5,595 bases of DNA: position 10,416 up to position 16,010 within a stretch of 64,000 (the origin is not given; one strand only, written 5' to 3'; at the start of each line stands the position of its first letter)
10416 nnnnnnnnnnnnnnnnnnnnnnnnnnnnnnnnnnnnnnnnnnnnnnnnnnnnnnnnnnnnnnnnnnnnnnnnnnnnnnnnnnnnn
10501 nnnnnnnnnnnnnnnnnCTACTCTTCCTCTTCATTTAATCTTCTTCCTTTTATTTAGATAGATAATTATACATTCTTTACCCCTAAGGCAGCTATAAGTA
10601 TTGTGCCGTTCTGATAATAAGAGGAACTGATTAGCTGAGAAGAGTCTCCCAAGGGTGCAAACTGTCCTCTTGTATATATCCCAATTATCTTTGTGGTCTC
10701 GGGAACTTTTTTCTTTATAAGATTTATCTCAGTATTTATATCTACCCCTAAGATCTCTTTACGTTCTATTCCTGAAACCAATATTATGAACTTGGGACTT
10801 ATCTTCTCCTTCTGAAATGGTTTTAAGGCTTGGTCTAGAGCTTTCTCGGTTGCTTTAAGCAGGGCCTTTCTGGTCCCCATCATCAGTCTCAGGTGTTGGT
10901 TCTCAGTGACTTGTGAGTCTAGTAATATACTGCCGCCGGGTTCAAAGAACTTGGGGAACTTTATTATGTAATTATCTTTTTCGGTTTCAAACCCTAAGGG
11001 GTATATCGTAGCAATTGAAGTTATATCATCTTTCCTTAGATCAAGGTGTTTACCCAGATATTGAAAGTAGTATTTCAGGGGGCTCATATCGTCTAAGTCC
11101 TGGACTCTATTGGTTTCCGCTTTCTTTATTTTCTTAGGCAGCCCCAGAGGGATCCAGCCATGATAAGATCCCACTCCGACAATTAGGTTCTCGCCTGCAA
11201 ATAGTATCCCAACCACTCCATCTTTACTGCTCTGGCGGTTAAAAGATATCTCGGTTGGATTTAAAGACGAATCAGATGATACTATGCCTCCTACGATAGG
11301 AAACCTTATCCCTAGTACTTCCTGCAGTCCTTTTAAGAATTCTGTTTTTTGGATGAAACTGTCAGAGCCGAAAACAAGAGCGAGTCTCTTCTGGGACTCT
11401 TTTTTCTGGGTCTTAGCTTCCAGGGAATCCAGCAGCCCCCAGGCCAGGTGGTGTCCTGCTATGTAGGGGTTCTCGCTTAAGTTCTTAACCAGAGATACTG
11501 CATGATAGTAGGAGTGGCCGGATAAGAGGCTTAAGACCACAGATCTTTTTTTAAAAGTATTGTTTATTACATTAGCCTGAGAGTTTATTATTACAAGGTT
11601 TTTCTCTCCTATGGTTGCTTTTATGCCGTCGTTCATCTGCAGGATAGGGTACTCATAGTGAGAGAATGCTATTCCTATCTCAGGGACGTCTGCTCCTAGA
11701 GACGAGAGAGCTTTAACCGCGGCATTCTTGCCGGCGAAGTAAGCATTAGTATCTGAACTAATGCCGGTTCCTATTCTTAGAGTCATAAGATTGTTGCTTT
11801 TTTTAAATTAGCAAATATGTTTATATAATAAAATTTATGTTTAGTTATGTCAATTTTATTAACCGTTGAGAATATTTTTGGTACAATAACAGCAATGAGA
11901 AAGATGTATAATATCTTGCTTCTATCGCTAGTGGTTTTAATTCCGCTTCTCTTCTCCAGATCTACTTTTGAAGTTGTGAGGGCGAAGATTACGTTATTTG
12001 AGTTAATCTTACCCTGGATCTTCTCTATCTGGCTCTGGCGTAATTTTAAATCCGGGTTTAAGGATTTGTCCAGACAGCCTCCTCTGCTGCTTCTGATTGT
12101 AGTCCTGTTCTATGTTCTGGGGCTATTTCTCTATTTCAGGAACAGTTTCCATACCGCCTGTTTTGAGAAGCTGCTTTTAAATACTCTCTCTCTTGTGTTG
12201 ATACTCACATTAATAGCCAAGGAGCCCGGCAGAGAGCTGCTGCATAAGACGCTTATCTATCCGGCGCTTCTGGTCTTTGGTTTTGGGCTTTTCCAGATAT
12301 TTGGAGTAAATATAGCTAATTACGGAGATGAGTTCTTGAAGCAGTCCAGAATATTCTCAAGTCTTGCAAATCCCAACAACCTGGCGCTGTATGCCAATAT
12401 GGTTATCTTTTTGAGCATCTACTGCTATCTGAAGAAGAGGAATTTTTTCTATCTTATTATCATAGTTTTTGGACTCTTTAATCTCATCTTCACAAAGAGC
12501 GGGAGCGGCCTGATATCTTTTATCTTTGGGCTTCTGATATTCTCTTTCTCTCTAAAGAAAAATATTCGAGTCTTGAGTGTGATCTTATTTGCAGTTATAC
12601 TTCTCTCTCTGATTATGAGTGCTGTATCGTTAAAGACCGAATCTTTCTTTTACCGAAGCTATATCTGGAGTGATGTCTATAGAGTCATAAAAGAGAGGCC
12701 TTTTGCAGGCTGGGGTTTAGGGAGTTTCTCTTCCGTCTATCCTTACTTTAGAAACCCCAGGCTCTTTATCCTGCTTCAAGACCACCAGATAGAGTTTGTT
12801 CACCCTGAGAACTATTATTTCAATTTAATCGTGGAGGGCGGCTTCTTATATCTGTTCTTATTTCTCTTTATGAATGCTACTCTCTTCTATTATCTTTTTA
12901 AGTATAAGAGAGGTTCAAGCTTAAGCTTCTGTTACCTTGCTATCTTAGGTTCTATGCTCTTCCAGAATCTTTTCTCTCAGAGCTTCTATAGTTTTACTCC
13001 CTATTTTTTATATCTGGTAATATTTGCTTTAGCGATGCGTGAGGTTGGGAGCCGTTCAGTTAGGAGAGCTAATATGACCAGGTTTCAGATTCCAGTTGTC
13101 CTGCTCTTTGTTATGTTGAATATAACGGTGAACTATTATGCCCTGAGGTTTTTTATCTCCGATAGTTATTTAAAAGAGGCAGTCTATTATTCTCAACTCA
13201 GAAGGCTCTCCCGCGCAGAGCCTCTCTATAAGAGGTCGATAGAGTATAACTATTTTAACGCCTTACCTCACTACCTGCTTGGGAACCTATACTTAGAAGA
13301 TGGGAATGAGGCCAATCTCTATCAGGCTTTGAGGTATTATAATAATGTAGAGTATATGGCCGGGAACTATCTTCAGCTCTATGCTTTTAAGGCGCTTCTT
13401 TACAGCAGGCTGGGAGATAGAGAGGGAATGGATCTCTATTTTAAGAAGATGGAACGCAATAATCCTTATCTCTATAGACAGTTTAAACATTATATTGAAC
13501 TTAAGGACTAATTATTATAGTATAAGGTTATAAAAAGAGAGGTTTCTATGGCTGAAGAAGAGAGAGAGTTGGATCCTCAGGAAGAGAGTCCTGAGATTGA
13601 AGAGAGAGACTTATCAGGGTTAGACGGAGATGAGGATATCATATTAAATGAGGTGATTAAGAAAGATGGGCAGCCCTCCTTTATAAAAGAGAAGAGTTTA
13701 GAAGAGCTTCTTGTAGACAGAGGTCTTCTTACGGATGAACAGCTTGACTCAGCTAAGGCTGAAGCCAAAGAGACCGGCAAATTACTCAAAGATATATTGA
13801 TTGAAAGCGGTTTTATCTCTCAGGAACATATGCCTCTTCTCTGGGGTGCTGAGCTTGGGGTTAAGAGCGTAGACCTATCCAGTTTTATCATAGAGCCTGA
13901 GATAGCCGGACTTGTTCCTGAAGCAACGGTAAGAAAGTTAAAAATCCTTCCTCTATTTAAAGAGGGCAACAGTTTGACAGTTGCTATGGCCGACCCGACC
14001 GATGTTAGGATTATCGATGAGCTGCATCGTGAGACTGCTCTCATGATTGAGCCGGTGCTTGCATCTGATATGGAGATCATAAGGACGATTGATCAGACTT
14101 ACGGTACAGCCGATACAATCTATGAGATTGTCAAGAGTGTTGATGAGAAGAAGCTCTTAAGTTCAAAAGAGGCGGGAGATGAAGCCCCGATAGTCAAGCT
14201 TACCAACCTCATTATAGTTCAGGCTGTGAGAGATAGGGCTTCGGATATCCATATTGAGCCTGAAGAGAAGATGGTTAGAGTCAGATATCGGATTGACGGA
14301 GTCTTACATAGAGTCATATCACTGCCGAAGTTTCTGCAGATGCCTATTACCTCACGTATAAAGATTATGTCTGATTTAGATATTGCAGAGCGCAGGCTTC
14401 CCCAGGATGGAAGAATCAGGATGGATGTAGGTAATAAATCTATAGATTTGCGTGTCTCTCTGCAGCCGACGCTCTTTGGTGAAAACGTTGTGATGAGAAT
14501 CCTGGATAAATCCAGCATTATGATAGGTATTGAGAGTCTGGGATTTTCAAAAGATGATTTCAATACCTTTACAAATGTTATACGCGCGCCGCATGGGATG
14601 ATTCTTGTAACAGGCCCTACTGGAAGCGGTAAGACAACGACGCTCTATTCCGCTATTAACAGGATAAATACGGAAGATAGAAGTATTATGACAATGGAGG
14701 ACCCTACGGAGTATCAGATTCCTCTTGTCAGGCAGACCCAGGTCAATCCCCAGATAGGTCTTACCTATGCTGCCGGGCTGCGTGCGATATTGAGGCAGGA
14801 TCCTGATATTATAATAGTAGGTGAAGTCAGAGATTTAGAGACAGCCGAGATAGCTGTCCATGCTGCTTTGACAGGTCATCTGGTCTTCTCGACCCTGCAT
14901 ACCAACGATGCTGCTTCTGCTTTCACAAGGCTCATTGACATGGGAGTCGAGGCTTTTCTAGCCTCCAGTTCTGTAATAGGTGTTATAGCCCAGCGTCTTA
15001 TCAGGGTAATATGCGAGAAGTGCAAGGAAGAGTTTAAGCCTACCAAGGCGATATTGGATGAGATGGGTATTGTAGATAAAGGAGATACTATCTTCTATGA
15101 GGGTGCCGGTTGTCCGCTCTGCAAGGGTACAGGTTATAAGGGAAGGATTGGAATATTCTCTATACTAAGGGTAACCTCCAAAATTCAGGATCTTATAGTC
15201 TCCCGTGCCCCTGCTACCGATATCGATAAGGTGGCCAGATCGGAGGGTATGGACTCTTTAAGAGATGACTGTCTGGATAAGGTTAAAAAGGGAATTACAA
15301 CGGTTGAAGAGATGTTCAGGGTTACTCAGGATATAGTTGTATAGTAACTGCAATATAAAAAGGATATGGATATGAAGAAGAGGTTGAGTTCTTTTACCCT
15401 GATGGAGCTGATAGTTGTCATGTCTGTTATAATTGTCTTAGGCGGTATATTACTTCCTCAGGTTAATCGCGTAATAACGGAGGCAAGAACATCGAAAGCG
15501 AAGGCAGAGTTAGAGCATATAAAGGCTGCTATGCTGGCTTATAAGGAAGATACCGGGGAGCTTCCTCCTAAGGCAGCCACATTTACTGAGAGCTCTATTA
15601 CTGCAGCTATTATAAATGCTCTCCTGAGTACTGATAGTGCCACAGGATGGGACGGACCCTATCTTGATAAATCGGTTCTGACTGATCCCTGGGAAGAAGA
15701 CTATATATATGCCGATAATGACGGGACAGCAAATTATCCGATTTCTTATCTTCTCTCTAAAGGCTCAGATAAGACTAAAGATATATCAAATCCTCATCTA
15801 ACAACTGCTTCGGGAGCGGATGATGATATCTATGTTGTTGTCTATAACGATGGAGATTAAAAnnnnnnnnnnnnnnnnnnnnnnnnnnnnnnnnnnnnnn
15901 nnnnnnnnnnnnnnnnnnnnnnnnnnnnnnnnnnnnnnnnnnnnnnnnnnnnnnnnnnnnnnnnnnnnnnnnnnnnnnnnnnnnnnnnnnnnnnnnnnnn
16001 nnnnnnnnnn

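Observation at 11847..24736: Type II secretion / type IVa pilus-like pseudopilus machine split into two loci, with seven pseudopilin genes in locus A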

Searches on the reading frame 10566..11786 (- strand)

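Call 8: search_protein_families(library=pfam, proteins=[window:10566-11786:-], max_evalue=0.01)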
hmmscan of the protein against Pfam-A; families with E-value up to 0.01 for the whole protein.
window:10566-11786:- (406 aa): 2 families
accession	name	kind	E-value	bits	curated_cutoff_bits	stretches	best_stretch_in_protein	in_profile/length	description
PF08495.15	FIST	-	3.7e-25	89.4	23.2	1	38-233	3-188/189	FIST N domain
PF10442.14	FIST_C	-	3.1e-15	56.9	28.5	1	238-378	3-131/131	FIST C domain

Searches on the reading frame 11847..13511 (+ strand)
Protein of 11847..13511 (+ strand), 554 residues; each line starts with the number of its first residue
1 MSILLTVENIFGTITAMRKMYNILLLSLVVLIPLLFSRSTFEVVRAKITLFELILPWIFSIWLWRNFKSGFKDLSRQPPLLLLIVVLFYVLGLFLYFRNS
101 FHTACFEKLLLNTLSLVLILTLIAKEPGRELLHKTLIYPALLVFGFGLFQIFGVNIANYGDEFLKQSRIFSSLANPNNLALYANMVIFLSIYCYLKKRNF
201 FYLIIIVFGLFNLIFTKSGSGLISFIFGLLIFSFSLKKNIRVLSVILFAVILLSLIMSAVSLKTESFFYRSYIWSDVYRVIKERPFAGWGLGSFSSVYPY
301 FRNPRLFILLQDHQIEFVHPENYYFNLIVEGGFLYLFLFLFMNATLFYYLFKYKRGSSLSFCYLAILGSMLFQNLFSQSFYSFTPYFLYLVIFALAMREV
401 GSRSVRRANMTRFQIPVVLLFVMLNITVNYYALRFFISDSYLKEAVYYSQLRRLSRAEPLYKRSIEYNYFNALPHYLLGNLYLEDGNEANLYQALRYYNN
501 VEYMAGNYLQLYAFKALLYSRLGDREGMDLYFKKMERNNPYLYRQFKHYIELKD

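Call 4: search_protein_families(library=pfam, proteins=[window:11847-13511:+], max_evalue=0.01)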
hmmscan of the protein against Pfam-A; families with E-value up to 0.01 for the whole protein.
window:11847-13511:+ (554 aa): 1 family
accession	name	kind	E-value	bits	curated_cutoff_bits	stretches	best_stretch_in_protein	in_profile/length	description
PF04932.20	Wzy_C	-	2e-13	50.8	31.7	1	205-340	2-149/149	O-Antigen ligase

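Call 35: search_solved_structures(query=window:11847-13511:+, max_evalue=1)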
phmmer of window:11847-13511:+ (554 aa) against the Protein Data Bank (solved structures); distinct sequences matched with E-value up to 1: 4.
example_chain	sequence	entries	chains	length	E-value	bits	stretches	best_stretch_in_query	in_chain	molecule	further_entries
6eou_A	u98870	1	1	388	0.38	12.7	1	448-543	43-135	UDP-N-acetylglucosamine--peptide N-acetylglucosaminyltransferase 110 kDa subunit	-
1w3b_A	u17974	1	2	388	0.58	12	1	448-543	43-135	UDP-N-ACETYLGLUCOSAMINE--PEPTIDE N-ACETYLGLUCOSAMINYLTRANSFERASE 110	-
9g8o_B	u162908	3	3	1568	0.75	11.7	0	447-538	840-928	Superkiller complex protein 3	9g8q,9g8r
7qdr_B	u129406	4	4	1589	0.76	11.7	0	447-538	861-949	Tetratricopeptide repeat protein 37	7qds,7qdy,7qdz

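Call 36: search_protein_families(library=ncbifam, proteins=[window:11847-13511:+], max_evalue=0.1)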
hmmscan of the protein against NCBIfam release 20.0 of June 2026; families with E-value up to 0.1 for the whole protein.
window:11847-13511:+ (554 aa): 0 families

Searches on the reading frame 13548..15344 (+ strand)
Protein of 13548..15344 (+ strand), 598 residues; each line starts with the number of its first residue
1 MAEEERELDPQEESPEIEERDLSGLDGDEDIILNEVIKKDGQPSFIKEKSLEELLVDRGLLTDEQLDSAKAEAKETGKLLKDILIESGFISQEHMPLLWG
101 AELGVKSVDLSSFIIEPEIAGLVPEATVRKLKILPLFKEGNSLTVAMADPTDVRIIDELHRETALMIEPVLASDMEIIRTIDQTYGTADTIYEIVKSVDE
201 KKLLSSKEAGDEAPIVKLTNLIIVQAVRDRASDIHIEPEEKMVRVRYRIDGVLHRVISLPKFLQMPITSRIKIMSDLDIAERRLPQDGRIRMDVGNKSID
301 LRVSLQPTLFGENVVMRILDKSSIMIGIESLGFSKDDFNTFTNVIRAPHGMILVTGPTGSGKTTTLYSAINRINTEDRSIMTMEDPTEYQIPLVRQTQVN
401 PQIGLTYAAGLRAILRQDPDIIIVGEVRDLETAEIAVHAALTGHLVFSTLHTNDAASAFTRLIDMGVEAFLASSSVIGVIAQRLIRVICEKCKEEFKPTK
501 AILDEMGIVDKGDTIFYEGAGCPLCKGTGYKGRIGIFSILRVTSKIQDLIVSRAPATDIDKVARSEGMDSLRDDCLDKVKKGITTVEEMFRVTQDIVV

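Call 4: search_protein_families(library=pfam, proteins=[window:13548-15344:+], max_evalue=0.01)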
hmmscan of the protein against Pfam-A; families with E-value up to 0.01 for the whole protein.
window:13548-15344:+ (598 aa): 12 families
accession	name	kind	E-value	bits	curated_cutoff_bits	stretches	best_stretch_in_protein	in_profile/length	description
PF00437.27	T2SSE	-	1.4e-136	455.5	24.9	1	209-591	2-370/370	Type II/IV secretion system protein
PF05157.20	MshEN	-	6.8e-19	68.1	23.1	1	103-189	1-88/90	MshEN domain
PF25199.1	nSTAND_NTPase5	-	0.00018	21.8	34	1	350-394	42-87/145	Novel STAND NTPase 5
PF13401.12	AAA_22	-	0.00027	21.7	27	1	349-387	5-43/130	AAA domain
PF10415.14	FumaraseC_C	-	0.00029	21.6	32.5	0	48-68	25-45/54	Fumarase C C-terminus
PF13191.12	AAA_16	-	0.00087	20.3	32.6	1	348-401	24-68/167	AAA ATPase domain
PF04851.21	ResIII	-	0.00095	19.5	22.5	0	349-377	23-51/164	Type III restriction enzyme, res subunit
PF13555.12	AAA_29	-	0.0038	17.4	27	1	346-366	19-39/61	P-loop containing region of AAA domain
PF20720.3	nSTAND3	-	0.0074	16.4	27.2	0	349-389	17-57/155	Novel STAND NTPase 3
PF13604.12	AAA_30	-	0.0084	16.3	27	0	341-380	10-49/191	AAA domain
PF13086.12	AAA_11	-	0.0086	16.3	27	0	340-376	9-44/257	AAA domain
PF13173.12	AAA_14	-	0.0088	16.5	27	0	351-438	4-82/129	AAA domain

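Call 11: find_encoding_contigs(protein=window:13548-15344:+, flank=10000, max_places=6)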
Protein window:13548-15344:+ (598 aa): no gene with exactly this product is on record in the collection.

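Call 18: search_protein_families(library=ncbifam, proteins=[window:13548-15344:+], max_evalue=0.01)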
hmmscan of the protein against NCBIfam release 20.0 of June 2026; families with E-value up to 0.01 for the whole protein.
window:13548-15344:+ (598 aa): 22 families
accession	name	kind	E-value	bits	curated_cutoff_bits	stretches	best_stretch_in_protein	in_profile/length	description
TIGR02538.1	type_IV_pilB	equivalog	9.8e-191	635.2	675.65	1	51-595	2-564/564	type IV-A pilus assembly ATPase PilB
TIGR02533.1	type_II_gspE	equivalog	4.1e-182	606.2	630.25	1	126-593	7-486/486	type II secretion system ATPase GspE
NF053534.1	T4PilAsmATPsTfpB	equivalog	1.8e-140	469.1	850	1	123-593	97-582/584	type IV pilus assembly ATPase TfpB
NF007755.0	PRK10436.1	equivalog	2.9e-132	441.6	617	1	133-593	19-459/465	type II secretion system protein GspE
NF041000.1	ATPase_ComGA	equivalog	8.8e-77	257.7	300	1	222-486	3-266/267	competence type IV pilus ATPase ComGA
TIGR01420.1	pilT_fam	subfamily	5.8e-54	183.6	319.1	1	222-486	5-269/343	PilT/PilU family type 4a pilus ATPase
TIGR02525.1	plasmid_TraJ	equivalog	4.8e-27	94.9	368.3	1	314-465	120-272/372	plasmid transfer ATPase TraJ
TIGR02524.1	dot_icm_DotB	equivalog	1.6e-21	76.9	463.3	1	343-464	128-258/358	Dot/Icm type IV secretion system ATPase DotB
NF058587.1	archaellum_moto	equivalog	1.9e-18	66.5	550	1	351-463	277-394/527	archaellum flagellar ATPase motor FlaI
TIGR02782.1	TrbB_P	equivalog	9e-17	61.3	304.55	1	336-472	124-262/303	P-type conjugative transfer ATPase TrbB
TIGR02788.1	VirB11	equivalog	6.6e-16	58.2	249.95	1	336-470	131-270/308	P-type DNA transfer ATPase VirB11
NF010469.0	PRK13894.1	subfamily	1.4e-15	57.5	508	1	339-476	140-278/320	conjugal transfer ATPase TrbB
TIGR03819.1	heli_sec_ATPase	hypoth_equivalog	6e-14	52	373.15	1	329-488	158-323/340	TadA family conjugal transfer-associated ATPase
NF010407.0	PRK13833.1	subfamily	1.1e-12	48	499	1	352-479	147-277/323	conjugal transfer protein TrbB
NF010425.0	PRK13851.1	equivalog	8.4e-11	41.3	461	1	333-465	146-283/344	type IV secretion system protein VirB11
NF053729.1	c-di-GMP_motif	domain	2e-10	40.3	38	1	53-94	4-45/53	cyclic di-GMP-binding domain-containing protein, MshE-related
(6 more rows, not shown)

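Call 45: search_solved_structures(query=window:13548-15344:+, max_evalue=1e-20)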
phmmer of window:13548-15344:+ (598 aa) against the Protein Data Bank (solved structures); distinct sequences matched with E-value up to 1e-20: 21.
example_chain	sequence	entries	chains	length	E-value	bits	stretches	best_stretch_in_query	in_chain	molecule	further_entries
6f8l_G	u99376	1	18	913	1.3e-152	512.2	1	42-592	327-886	Type IV pilus assembly protein PilF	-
5tsg_B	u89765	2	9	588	1.6e-147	495.4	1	45-593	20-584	Type IV pilus biogenesis ATPase PilB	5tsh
6olj_C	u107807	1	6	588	7.8e-147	493.1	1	45-593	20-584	Type IV pilus biogenesis ATPase PilB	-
5zfr_A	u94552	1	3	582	2e-144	485.1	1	49-593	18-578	Type IV pilus biogenesis ATPase PilB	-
3jc8_Ba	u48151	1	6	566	8.2e-141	473.2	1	51-590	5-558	Type IV-A pilus assembly ATPase PilB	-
4pht_A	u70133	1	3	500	4e-128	431.3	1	177-595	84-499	General secretory pathway protein E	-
4ksr_A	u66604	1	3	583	1e-127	430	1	208-595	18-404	Type II secretion system protein E, Hemolysin-coregulated protein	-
4kss_A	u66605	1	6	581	1.1e-127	429.9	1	208-595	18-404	Type II secretion system protein E, hemolysin-coregulated protein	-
1p9r_A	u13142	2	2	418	4.3e-127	427.9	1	194-592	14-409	General secretion pathway protein E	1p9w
5oiu_A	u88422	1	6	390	1.1e-119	403.5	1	211-591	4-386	Type IV pilus assembly protein PilF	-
6ejf_A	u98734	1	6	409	3.7e-119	401.7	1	218-592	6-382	Type IV pilus assembly protein PilF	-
5it5_F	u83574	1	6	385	4e-119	401.6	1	218-591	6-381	ATP binding motif-containing protein PilF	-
8dze_A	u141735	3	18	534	1.3e-33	119.3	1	199-551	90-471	BfpD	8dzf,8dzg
5fl3_A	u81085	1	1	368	1.9e-32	115.6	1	226-485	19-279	PILI RETRACTION PROTEIN PILT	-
3jvu_A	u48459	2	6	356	3.6e-32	114.6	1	226-487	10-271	Twitching mobility protein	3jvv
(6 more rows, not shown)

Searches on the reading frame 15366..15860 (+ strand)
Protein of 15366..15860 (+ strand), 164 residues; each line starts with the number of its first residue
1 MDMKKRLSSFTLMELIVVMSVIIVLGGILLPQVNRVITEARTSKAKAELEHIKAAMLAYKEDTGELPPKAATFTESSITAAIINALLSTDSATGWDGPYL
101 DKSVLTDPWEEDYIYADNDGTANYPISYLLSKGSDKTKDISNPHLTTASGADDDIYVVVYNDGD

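Call 4: search_protein_families(library=pfam, proteins=[window:15366-15860:+], max_evalue=0.01)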
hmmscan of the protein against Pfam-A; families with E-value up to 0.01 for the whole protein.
window:15366-15860:+ (164 aa): 2 families
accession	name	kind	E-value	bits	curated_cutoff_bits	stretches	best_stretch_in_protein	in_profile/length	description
PF08334.16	T2SSG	-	1.3e-12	48.1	21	1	36-138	5-96/108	Type II secretion system (T2SS), protein G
PF07963.17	N_methyl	-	0.0041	17.1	21.2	1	8-30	5-27/27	Prokaryotic N-terminal methylation motif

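Call 18: search_protein_families(library=ncbifam, proteins=[window:15366-15860:+], max_evalue=0.01)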
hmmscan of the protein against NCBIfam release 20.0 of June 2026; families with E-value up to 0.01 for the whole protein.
window:15366-15860:+ (164 aa): 6 families
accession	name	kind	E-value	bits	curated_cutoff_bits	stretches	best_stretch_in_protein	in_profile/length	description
TIGR01710.1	typeII_sec_gspG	equivalog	4.3e-18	65.7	88.85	1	9-138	2-121/134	type II secretion system major pseudopilin GspG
NF040999.1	pilin_ComGC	equivalog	4.4e-05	23.6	75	1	9-79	3-73/84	competence type IV pilus major pilin ComGC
TIGR02596.1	TIGR02596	subfamily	6e-05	23.2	70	1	10-62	1-55/196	Verru_Chthon cassette protein D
NF007862.0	PRK10574.1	equivalog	8.4e-05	22.7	138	1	8-40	5-37/145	prepilin peptidase-dependent pilin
NF041013.1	T4P_ComGE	equivalog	0.00013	22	49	1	6-75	2-71/83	competence type IV pilus minor pilin ComGE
NF041775.1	typeIV_PilA_Myxo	equivalog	0.00075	19.5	400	1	6-55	9-58/214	type IV pilin protein PilA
